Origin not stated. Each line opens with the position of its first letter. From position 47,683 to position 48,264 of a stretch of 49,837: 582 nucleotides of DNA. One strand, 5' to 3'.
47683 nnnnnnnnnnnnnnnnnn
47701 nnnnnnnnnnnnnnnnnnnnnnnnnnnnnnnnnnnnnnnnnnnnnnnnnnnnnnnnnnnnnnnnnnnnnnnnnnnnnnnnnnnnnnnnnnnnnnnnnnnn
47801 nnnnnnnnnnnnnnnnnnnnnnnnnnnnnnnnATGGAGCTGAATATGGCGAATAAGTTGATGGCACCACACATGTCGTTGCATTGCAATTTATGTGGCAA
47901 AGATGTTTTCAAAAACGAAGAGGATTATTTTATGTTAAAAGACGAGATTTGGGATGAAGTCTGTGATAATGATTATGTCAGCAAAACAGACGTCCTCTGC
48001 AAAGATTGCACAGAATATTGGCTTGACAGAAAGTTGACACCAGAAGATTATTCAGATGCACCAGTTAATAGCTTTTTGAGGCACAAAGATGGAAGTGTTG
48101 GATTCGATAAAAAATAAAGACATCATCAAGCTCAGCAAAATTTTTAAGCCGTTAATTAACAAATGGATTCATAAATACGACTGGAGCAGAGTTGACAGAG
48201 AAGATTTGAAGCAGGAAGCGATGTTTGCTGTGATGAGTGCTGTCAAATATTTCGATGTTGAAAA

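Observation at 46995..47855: Phage-encoded PRPP-synthetase-family enzyme: nucleotide supply or a lone Adps-like NAD+-reconstitution component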

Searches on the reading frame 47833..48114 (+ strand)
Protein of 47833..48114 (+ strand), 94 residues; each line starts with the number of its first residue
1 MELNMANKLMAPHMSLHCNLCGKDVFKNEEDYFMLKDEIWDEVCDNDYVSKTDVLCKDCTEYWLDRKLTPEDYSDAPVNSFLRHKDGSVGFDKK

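Call 54: search_protein_families(library=phrogs, proteins=[window:47833-48114:+], max_evalue=0.001)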
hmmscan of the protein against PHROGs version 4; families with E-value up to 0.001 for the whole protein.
window:47833-48114:+ (94 aa): 1 family
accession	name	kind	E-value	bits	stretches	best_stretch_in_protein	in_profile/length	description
phrog_6053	-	unknown function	1e-09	39.4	1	10-80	24-85/96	-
